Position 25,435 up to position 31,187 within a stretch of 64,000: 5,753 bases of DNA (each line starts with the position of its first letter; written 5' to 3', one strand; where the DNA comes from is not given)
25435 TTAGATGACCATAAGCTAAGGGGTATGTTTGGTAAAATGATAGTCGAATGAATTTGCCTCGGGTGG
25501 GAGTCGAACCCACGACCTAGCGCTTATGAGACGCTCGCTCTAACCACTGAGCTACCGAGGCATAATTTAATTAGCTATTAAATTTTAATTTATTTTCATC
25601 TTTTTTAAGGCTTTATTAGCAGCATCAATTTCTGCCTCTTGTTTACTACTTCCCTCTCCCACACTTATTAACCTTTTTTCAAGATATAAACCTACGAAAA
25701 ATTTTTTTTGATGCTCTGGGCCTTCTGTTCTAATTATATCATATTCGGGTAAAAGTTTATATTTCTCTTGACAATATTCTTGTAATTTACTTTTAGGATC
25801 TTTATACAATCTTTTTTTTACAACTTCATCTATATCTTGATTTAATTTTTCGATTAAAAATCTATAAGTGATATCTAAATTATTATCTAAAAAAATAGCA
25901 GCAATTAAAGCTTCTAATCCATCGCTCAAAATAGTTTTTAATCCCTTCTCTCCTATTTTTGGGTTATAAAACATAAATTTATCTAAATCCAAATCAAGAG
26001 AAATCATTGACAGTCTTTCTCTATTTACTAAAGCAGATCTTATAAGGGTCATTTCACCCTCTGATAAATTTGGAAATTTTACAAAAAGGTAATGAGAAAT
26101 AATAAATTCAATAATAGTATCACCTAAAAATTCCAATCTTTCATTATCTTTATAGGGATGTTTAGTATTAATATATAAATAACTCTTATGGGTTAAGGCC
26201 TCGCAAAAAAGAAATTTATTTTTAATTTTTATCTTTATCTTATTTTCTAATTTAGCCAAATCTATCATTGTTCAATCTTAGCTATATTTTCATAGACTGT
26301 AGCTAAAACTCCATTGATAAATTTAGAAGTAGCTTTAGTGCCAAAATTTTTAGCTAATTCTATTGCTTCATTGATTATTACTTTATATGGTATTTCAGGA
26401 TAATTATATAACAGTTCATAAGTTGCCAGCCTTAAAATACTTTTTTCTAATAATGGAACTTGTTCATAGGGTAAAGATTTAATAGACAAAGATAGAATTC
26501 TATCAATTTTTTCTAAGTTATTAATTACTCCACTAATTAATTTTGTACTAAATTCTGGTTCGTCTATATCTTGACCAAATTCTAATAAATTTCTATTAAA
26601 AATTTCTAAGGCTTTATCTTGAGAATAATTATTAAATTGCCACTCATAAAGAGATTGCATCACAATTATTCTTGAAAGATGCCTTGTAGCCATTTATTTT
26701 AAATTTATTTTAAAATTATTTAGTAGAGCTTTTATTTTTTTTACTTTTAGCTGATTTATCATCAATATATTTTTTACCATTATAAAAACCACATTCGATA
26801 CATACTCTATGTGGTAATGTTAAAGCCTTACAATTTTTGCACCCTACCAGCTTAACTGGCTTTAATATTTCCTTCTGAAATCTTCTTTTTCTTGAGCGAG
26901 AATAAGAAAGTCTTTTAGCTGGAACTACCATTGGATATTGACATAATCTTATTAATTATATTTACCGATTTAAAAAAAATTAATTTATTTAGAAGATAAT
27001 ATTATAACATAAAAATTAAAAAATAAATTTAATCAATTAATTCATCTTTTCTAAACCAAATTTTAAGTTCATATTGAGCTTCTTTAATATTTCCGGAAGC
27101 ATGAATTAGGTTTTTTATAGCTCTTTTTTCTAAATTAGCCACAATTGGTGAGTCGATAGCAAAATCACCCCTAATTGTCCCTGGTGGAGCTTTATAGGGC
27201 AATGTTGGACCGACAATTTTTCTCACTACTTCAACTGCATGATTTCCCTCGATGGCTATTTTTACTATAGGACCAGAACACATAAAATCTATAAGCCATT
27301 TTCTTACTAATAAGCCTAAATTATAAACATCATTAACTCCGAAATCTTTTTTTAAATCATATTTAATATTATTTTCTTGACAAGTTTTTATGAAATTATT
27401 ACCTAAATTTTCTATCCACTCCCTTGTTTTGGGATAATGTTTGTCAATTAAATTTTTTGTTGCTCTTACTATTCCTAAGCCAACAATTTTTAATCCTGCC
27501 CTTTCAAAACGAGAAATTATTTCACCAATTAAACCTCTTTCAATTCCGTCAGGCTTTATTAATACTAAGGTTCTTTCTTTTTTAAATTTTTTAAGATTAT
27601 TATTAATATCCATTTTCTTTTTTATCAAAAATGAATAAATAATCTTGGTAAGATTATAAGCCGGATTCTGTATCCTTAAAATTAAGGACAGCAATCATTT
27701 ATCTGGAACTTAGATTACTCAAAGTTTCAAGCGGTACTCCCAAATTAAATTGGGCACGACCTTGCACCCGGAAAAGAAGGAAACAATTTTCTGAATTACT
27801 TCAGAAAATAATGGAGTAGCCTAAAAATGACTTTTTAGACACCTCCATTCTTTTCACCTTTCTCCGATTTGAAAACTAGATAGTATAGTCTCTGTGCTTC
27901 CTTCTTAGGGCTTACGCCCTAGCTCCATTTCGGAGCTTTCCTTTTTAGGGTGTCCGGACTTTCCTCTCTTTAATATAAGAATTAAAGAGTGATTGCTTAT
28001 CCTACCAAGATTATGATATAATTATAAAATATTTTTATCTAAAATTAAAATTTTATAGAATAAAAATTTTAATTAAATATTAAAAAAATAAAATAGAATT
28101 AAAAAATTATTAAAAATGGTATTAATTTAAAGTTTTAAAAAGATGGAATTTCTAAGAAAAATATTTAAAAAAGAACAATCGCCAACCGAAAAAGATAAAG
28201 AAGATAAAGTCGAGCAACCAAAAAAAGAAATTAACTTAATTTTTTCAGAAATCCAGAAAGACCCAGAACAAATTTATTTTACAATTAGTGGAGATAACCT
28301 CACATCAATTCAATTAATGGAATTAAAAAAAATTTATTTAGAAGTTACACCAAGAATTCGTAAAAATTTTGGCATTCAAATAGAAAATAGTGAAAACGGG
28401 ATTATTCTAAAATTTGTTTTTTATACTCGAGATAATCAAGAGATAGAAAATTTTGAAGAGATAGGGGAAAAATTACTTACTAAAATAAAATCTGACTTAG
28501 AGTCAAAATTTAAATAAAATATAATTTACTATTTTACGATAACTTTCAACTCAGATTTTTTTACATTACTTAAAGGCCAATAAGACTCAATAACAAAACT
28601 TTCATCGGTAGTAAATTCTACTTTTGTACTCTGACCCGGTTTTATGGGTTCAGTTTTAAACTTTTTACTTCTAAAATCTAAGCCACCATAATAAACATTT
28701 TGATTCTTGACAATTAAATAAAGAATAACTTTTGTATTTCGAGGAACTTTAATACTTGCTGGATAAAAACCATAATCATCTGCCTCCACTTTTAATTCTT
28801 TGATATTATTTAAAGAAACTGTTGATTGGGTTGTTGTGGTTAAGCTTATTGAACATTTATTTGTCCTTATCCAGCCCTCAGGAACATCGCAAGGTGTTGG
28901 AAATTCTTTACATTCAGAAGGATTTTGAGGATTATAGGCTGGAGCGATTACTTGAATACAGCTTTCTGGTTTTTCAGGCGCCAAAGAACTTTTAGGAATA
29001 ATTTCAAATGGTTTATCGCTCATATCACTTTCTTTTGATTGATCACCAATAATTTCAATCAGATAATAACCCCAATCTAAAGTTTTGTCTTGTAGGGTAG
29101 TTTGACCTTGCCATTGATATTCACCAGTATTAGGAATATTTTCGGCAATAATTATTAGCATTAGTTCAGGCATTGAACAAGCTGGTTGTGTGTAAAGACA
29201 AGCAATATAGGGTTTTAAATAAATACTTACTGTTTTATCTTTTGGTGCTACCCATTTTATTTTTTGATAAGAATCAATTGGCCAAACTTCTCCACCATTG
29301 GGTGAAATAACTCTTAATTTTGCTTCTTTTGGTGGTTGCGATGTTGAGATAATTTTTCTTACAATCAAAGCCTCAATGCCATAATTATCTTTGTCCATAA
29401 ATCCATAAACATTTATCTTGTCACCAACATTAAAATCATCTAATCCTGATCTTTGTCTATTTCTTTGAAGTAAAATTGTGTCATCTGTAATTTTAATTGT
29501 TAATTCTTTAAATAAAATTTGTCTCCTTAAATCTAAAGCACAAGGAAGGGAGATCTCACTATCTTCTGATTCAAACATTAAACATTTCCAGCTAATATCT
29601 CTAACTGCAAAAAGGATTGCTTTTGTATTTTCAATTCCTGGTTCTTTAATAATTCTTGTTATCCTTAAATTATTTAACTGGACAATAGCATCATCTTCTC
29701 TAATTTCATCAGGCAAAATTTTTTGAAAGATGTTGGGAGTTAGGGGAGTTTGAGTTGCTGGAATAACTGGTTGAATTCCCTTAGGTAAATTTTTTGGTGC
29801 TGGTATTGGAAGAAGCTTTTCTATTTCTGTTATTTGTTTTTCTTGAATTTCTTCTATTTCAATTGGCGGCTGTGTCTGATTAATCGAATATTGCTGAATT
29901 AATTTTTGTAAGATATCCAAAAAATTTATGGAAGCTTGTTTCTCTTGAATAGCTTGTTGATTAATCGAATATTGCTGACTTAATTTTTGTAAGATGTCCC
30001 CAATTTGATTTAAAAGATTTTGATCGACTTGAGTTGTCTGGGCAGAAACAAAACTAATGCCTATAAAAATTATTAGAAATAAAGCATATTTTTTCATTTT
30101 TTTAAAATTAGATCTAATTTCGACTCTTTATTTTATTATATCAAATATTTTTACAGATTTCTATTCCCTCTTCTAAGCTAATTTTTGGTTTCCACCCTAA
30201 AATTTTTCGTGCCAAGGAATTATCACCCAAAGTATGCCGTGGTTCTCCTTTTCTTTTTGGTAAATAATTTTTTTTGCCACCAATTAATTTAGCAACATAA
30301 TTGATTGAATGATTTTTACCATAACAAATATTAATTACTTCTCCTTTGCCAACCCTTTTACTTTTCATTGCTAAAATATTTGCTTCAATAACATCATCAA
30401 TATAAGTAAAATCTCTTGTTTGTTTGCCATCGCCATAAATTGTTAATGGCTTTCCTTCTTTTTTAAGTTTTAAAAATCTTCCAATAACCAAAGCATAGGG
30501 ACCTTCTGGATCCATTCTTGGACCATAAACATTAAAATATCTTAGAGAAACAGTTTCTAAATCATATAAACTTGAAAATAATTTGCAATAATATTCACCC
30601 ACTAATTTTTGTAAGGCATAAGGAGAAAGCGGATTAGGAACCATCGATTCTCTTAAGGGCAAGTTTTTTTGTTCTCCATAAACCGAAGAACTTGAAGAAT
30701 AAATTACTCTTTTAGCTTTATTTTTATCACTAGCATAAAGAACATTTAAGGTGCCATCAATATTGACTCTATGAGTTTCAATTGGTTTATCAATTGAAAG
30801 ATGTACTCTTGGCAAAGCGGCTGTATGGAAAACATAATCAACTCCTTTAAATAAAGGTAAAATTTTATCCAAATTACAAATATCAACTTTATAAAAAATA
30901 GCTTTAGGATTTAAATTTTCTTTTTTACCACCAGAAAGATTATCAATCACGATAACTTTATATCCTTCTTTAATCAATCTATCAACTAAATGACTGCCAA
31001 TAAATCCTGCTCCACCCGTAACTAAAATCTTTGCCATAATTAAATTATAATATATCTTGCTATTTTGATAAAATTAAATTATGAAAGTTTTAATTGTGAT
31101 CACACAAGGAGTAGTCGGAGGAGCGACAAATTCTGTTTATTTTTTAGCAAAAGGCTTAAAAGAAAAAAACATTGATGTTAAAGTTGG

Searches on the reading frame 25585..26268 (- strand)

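Call 36: search_protein_families(library=pfam, proteins=[window:25585-26268:-], max_evalue=0.01)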
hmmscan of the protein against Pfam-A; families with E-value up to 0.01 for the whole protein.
window:25585-26268:- (227 aa): 5 families
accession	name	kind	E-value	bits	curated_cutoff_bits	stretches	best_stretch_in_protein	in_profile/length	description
PF14622.11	Ribonucleas_3_3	-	5.4e-28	98.2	35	1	18-143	2-125/128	Ribonuclease-III-like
PF00636.31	Ribonuclease_3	-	6.3e-22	78.7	27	1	43-129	1-101/102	Ribonuclease III domain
PF00035.32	dsrm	-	1.9e-16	60.8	23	1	158-224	1-66/66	Double-stranded RNA binding motif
PF22935.1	RM44_endonuclase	-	4.6e-06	27.2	27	1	35-124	52-138/139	Large ribosomal subunit protein mL44, endonuclease domain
PF14709.13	DND1_DSRM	-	0.0012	19.5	25.7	1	157-196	2-41/80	double strand RNA binding domain from DEAD END PROTEIN 1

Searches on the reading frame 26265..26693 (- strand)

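Call 36: search_protein_families(library=pfam, proteins=[window:26265-26693:-], max_evalue=0.01)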
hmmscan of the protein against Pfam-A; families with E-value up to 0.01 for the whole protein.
window:26265-26693:- (142 aa): 1 family
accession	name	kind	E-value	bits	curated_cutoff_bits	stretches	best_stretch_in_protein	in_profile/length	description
PF01029.23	NusB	-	1.2e-29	103.9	23.1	1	7-134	3-132/133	NusB family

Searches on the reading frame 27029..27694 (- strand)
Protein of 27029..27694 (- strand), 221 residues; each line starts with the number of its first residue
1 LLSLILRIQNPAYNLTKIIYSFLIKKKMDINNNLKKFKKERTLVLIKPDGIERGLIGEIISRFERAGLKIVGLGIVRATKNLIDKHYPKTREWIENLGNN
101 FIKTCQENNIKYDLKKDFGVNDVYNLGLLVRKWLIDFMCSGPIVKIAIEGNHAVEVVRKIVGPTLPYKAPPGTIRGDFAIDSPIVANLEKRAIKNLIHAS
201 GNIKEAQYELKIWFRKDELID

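Call 36: search_protein_families(library=pfam, proteins=[window:27029-27694:-], max_evalue=0.01)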
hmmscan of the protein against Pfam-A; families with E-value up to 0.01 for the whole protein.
window:27029-27694:- (221 aa): 1 family
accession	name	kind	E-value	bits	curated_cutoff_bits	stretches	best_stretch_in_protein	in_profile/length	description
PF00334.24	NDK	-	4e-37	127.5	27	2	134-218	60-134/135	Nucleoside diphosphate kinase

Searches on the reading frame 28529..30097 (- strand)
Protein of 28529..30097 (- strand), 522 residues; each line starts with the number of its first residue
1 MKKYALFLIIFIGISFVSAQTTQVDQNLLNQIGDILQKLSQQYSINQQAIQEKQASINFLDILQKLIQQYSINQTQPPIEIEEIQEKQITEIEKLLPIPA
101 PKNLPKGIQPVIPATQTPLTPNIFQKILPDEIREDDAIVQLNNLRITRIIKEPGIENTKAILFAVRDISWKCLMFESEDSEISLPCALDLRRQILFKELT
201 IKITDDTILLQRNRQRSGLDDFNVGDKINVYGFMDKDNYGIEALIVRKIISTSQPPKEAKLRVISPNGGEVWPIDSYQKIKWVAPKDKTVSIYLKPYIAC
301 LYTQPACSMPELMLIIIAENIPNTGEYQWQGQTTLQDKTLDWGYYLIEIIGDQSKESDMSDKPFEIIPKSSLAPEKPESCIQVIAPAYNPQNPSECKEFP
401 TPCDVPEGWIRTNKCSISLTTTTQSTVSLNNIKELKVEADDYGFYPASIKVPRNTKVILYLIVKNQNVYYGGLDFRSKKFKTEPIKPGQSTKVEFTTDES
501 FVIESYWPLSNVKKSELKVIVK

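Call 36: search_protein_families(library=pfam, proteins=[window:28529-30097:-], max_evalue=0.01)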
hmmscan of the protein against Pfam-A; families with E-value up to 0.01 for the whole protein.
window:28529-30097:- (522 aa): 1 family
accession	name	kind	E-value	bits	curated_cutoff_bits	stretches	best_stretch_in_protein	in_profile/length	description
PF13473.12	Cupredoxin_1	-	7e-05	23.2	27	1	423-498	11-83/104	Cupredoxin-like domain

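Call 76: search_solved_structures(query=window:28529-30097:-, max_evalue=1)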
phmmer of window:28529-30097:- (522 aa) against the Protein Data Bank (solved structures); distinct sequences matched with E-value up to 1: 5.
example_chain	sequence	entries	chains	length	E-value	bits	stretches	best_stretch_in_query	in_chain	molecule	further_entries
3tt7_A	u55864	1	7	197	0.69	11.9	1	207-294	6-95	ATP-dependent Clp protease proteolytic subunit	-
3tt6_A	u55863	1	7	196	0.71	11.8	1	207-294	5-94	ATP-dependent Clp protease proteolytic subunit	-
3ktg_A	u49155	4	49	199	0.73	11.8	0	207-294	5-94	ATP-dependent Clp protease proteolytic subunit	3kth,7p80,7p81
3kti_A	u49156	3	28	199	0.74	11.8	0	207-294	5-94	ATP-dependent Clp protease proteolytic subunit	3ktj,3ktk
7fep_A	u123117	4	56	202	0.76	11.7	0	207-294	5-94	ATP-dependent Clp protease proteolytic subunit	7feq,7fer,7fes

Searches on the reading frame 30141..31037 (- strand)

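Call 36: search_protein_families(library=pfam, proteins=[window:30141-31037:-], max_evalue=0.01)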
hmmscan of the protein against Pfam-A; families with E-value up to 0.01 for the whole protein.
window:30141-31037:- (298 aa): 10 families
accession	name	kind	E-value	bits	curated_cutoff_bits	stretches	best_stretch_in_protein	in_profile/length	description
PF01370.27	Epimerase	-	1e-66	225.2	20.9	1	4-238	1-240/240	NAD dependent epimerase/dehydratase family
PF16363.11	GDP_Man_Dehyd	-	4e-58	197.9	27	1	5-293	1-330/332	GDP-mannose 4,6 dehydratase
PF01073.25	3Beta_HSD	-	2.4e-27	96.1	22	1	5-226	1-231/280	3-beta hydroxysteroid dehydrogenase/isomerase family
PF02719.21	Polysacc_synt_2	-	1.8e-16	60.6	20.2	1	4-252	1-243/293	Polysaccharide biosynthesis protein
PF04321.23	RmlD_sub_bind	-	4.9e-13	49.2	27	1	3-221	2-194/287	RmlD substrate binding domain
PF07993.18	NAD_binding_4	-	9.5e-10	38.5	20.1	1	62-137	85-157/258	Male sterility protein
PF13460.12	NAD_binding_10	-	8.6e-09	35.9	27.2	1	8-126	1-108/184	NAD(P)H-binding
PF00106.31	adh_short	-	2e-05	24.6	26.6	1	4-75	3-87/195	short chain dehydrogenase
PF05368.20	NmrA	-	0.0001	22.5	27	1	3-116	4-107/298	NmrA-like family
PF08659.16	KR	-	0.0024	18.3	22.6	0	3-35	2-34/180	KR domain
